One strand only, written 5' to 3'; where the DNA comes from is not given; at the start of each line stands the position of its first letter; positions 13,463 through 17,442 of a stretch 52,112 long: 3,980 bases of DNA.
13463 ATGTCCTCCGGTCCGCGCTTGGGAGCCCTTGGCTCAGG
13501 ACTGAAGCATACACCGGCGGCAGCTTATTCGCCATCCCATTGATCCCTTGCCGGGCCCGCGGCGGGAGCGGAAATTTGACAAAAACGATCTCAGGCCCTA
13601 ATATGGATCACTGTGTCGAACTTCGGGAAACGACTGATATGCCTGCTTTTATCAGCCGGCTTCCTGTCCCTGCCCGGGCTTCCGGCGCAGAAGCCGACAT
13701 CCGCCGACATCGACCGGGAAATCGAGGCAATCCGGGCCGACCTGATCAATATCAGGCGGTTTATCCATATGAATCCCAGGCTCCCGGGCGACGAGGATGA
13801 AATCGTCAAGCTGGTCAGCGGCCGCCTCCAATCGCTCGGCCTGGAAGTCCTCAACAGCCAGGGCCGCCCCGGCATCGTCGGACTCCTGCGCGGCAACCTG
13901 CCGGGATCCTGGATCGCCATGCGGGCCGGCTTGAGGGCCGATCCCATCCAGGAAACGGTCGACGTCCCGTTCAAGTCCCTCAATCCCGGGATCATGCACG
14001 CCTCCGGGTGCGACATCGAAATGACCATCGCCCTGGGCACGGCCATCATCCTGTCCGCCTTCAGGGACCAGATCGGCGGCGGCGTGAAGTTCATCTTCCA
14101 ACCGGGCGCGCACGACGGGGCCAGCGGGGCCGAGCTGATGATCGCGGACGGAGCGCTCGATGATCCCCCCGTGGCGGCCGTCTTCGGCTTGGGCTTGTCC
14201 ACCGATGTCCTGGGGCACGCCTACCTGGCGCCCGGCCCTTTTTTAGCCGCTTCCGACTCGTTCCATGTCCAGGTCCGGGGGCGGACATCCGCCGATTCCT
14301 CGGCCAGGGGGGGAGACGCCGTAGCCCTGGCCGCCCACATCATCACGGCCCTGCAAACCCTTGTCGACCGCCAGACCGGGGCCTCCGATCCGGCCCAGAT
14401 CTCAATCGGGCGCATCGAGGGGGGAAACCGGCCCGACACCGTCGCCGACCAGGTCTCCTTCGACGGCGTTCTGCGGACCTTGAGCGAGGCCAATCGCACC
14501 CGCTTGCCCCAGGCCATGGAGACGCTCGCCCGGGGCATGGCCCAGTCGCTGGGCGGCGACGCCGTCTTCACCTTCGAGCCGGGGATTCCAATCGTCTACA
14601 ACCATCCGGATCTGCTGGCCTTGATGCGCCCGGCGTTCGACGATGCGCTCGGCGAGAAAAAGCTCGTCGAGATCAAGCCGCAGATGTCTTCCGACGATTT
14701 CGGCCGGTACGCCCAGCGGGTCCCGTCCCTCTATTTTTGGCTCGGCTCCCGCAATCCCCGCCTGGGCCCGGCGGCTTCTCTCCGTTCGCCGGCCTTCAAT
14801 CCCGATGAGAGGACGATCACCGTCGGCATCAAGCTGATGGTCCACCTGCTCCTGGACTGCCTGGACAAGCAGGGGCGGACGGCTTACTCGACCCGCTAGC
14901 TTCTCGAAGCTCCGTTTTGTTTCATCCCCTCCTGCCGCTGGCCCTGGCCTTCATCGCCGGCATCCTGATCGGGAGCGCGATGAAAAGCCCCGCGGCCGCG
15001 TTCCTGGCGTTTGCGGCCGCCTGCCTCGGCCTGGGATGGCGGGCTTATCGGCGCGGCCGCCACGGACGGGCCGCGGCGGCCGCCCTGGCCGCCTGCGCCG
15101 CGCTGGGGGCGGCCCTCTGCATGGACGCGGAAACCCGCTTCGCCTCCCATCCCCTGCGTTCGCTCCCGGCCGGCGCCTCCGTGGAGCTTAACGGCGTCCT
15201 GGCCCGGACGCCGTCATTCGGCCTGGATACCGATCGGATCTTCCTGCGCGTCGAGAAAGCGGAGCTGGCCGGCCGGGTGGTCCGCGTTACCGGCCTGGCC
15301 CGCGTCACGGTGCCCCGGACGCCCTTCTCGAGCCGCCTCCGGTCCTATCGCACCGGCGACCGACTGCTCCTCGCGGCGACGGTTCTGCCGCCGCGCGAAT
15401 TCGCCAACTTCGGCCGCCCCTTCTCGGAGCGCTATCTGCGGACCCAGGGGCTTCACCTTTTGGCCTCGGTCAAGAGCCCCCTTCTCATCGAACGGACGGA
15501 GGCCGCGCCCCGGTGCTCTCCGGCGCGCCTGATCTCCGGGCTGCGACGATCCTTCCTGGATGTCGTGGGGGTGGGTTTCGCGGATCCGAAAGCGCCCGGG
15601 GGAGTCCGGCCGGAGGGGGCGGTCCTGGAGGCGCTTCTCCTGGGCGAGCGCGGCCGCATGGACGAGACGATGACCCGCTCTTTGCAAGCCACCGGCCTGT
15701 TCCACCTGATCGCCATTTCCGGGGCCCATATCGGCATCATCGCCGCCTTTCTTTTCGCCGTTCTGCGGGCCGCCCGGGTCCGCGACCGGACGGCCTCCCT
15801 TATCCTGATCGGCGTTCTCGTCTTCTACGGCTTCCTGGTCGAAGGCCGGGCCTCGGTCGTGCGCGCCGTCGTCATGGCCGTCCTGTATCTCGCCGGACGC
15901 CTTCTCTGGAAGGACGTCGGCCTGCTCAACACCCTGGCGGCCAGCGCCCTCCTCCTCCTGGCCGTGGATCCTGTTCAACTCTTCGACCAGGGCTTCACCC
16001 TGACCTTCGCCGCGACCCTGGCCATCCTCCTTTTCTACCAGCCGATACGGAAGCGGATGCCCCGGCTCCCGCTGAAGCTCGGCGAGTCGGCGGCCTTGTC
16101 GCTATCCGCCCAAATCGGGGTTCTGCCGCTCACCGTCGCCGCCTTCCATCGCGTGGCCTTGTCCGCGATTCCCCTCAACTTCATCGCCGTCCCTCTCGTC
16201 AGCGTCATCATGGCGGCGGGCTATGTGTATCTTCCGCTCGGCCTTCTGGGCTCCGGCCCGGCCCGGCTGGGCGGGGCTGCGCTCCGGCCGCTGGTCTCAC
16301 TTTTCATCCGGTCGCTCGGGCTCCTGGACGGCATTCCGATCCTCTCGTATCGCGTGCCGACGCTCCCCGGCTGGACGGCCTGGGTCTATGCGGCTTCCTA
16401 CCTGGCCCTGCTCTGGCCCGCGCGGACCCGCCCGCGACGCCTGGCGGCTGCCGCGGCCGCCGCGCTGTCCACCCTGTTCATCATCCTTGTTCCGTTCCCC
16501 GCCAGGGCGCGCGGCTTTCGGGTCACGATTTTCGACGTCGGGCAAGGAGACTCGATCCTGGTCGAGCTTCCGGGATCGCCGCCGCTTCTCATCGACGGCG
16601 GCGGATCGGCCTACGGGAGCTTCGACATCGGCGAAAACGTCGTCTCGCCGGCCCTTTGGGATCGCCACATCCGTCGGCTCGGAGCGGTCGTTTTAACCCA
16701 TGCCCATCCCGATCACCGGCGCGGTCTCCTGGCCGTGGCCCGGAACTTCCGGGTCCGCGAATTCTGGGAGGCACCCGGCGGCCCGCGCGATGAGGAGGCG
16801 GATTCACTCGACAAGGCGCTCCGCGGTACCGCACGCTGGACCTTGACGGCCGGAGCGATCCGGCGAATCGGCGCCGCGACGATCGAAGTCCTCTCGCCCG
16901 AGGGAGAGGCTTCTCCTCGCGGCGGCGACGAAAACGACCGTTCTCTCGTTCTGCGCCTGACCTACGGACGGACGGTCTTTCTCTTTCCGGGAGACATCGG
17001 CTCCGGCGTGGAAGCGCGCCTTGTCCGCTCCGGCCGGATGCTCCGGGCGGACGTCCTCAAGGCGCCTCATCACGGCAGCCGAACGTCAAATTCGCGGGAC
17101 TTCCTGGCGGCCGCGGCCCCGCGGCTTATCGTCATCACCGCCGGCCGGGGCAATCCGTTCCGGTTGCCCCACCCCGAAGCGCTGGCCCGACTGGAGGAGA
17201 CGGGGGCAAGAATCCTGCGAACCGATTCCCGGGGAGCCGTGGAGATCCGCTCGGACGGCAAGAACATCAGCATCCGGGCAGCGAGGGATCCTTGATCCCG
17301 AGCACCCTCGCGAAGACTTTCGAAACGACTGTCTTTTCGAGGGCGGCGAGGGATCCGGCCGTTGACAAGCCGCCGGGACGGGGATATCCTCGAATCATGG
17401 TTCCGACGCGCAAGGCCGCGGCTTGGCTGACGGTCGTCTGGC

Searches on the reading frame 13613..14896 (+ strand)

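Call 73: search_protein_families(library=pfam, proteins=[window:13613-14896:+], max_evalue=0.00001)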
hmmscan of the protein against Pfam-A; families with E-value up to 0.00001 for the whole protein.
window:13613-14896:+ (428 aa): 2 families
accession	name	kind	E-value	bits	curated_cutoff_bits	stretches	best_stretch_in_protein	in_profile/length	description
PF01546.33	Peptidase_M20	-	2.7e-20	73.6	24.6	1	111-414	10-205/206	Peptidase family M20/M25/M40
PF07687.19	M20_dimer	-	5.8e-06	26.6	21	0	216-306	8-99/107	Peptidase dimerisation domain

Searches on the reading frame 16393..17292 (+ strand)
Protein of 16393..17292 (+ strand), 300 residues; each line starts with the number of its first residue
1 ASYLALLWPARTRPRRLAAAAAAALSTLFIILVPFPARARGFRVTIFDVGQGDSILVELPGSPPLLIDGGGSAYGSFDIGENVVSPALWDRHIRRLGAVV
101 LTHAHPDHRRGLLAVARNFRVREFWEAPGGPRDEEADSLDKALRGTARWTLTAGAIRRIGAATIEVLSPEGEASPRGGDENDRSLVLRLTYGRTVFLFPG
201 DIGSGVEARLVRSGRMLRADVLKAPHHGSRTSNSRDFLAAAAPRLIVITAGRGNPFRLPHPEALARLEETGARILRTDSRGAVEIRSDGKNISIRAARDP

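Call 67: find_homologous_proteins(query=window:16393-17292:+)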
Query window:16393-17292:+ (300 aa): 697 proteins with E <= 0.001 among 8000 candidates; the best 120 are listed.
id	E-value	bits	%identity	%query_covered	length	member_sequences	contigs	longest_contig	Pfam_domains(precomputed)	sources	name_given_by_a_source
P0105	2.0e-126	439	73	90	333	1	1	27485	PF00753.34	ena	-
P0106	1.1e-124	434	69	99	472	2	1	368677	PF12706.14,PF03772.22,PF00753.34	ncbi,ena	-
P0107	3.2e-88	314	54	100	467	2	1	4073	PF12706.14,PF03772.22,PF00753.34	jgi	jgi:competence protein ComEC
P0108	1.8e-85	305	53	97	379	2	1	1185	PF00753.34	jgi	jgi:competence protein ComEC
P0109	1.8e-83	298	57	86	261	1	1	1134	PF12706.14,PF00753.34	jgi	jgi:competence protein ComEC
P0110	2.1e-83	298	69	69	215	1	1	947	PF12706.14,PF00753.34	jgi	jgi:competence protein ComEC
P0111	4.7e-82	294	51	87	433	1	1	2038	PF03772.22,PF00753.34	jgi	jgi:competence protein ComEC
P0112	7.6e-79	283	46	97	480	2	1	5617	PF12706.14,PF03772.22,PF00753.34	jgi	-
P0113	9.2e-79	283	51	96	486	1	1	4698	PF03772.22,PF00753.34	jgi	jgi:competence protein ComEC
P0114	1.8e-75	272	49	98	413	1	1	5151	PF03772.22,PF00753.34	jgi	jgi:competence protein ComEC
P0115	1.9e-75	272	47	100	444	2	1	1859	PF12706.14,PF03772.22,PF00753.34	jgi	jgi:competence protein ComEC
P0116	2.6e-75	271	47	96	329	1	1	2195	PF00753.34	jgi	jgi:competence protein ComEC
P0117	5.1e-75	271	46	96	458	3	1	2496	PF12706.14,PF03772.22,PF00753.34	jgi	jgi:competence protein ComEC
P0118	6.7e-75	270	47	97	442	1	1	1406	PF12706.14,PF03772.22,PF00753.34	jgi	jgi:competence protein ComEC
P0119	1.1e-74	269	53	85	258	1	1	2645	PF12706.14,PF00753.34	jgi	jgi:competence protein ComEC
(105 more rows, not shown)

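Call 69: find_encoding_contigs(protein=P0106, flank=2500, max_places=3)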
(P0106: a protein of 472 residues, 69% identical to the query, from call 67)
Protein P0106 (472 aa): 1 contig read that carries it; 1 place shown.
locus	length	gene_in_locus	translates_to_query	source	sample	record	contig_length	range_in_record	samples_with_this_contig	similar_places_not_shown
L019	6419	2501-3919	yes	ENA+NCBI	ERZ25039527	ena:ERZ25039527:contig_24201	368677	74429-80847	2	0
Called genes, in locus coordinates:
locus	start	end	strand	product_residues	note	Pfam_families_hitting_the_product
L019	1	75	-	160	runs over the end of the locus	PF02870:Methyltransf_1N, PF01035:DNA_binding_1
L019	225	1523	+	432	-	PF01546:Peptidase_M20, PF07687:M20_dimer (faint)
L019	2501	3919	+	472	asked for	PF03772:Competence, PF00753:Lactamase_B, PF12706:Lactamase_B_2 (faint)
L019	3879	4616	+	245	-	-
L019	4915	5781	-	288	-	-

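Call 70: find_encoding_contigs(protein=P0105, flank=2500, max_places=3)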
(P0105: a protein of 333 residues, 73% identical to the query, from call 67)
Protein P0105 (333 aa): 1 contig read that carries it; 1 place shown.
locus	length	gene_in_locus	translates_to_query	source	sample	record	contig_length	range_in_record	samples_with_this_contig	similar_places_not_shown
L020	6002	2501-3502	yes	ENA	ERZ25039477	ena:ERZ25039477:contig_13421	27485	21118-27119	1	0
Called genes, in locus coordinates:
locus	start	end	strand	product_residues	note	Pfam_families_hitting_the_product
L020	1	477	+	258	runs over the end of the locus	PF01546:Peptidase_M20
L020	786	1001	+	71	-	-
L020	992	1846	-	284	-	-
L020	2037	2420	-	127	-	-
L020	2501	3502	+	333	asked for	PF00753:Lactamase_B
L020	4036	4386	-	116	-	-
